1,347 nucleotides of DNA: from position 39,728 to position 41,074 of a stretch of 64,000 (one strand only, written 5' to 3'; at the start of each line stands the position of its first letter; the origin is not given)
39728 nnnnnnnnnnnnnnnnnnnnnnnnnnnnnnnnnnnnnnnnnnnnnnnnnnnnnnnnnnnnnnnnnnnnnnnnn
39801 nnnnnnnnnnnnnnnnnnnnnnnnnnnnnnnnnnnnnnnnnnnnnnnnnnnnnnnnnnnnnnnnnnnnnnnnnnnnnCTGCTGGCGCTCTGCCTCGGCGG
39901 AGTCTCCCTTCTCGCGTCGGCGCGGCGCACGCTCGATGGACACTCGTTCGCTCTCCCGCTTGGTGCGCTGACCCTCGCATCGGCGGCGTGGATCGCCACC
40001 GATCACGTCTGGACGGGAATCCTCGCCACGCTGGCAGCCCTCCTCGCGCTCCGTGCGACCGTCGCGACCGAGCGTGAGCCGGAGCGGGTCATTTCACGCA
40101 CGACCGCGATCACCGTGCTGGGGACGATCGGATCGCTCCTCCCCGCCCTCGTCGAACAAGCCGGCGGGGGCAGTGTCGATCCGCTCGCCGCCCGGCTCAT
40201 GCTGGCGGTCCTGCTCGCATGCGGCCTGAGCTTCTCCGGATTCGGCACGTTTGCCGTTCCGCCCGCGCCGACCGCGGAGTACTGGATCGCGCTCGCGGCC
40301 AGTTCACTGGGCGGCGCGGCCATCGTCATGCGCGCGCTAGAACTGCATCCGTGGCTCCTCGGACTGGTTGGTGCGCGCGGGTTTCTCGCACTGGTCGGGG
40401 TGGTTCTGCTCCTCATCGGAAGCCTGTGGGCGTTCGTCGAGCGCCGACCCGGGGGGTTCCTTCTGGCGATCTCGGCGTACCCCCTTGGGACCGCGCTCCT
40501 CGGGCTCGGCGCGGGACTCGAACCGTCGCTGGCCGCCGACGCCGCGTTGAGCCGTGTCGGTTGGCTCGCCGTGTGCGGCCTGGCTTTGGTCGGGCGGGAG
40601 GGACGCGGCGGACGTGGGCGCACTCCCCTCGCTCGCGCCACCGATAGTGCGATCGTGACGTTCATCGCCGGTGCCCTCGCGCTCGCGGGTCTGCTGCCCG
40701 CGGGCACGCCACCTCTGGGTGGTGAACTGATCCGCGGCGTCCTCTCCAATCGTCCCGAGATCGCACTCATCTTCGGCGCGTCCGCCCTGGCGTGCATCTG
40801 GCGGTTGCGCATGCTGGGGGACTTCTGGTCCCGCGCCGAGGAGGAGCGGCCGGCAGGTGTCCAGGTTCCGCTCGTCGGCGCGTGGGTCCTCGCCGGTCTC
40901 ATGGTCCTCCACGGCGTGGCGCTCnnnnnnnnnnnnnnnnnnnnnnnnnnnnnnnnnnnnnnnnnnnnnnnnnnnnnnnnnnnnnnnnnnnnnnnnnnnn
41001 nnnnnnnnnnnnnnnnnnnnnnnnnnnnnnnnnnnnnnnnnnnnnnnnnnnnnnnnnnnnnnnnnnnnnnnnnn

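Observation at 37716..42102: Uncharacterised three-gene operon: two 'dead' complex-I/Mrp antiporter paralogues coupled to a PD-(D/E)xK nuclease-like protein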

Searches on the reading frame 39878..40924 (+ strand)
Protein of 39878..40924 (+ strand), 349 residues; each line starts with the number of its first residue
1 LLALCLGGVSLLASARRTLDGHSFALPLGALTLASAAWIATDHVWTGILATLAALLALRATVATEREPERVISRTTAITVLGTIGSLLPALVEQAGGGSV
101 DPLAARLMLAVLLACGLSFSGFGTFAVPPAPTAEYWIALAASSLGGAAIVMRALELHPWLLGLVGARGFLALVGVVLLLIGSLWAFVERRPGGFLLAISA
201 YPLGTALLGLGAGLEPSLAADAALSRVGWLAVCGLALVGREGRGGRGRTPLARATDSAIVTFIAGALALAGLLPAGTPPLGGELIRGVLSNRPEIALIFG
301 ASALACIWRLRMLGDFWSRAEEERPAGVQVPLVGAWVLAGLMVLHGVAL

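Call 71: search_solved_structures(query=A7, max_evalue=10, show_alignments=2)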
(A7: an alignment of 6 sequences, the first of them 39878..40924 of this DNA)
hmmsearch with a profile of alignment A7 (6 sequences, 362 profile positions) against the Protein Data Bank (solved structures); distinct sequences matched with E-value up to 10: 5.
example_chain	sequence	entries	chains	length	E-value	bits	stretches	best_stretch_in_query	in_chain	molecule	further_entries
6u8y_X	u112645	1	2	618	4.5e-05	26.2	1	109-360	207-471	NADH dehydrogenase subunit M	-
6cfw_H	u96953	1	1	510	0.00038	23.1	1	82-321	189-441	Monovalent cation/H+ antiporter subunit D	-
1f6y_A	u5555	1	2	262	0.064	15.8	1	16-123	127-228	5-METHYLTETRAHYDROFOLATE CORRINOID/IRON SULFUR PROTEIN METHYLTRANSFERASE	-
2ogy_A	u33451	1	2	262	0.74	12.3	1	16-117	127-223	5-methyltetrahydrofolate corrinoid/iron sulfur protein methyltransferase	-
2e7f_A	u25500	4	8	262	0.8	12.2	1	16-117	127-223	5-methyltetrahydrofolate corrinoid/iron sulfur protein methyltransferase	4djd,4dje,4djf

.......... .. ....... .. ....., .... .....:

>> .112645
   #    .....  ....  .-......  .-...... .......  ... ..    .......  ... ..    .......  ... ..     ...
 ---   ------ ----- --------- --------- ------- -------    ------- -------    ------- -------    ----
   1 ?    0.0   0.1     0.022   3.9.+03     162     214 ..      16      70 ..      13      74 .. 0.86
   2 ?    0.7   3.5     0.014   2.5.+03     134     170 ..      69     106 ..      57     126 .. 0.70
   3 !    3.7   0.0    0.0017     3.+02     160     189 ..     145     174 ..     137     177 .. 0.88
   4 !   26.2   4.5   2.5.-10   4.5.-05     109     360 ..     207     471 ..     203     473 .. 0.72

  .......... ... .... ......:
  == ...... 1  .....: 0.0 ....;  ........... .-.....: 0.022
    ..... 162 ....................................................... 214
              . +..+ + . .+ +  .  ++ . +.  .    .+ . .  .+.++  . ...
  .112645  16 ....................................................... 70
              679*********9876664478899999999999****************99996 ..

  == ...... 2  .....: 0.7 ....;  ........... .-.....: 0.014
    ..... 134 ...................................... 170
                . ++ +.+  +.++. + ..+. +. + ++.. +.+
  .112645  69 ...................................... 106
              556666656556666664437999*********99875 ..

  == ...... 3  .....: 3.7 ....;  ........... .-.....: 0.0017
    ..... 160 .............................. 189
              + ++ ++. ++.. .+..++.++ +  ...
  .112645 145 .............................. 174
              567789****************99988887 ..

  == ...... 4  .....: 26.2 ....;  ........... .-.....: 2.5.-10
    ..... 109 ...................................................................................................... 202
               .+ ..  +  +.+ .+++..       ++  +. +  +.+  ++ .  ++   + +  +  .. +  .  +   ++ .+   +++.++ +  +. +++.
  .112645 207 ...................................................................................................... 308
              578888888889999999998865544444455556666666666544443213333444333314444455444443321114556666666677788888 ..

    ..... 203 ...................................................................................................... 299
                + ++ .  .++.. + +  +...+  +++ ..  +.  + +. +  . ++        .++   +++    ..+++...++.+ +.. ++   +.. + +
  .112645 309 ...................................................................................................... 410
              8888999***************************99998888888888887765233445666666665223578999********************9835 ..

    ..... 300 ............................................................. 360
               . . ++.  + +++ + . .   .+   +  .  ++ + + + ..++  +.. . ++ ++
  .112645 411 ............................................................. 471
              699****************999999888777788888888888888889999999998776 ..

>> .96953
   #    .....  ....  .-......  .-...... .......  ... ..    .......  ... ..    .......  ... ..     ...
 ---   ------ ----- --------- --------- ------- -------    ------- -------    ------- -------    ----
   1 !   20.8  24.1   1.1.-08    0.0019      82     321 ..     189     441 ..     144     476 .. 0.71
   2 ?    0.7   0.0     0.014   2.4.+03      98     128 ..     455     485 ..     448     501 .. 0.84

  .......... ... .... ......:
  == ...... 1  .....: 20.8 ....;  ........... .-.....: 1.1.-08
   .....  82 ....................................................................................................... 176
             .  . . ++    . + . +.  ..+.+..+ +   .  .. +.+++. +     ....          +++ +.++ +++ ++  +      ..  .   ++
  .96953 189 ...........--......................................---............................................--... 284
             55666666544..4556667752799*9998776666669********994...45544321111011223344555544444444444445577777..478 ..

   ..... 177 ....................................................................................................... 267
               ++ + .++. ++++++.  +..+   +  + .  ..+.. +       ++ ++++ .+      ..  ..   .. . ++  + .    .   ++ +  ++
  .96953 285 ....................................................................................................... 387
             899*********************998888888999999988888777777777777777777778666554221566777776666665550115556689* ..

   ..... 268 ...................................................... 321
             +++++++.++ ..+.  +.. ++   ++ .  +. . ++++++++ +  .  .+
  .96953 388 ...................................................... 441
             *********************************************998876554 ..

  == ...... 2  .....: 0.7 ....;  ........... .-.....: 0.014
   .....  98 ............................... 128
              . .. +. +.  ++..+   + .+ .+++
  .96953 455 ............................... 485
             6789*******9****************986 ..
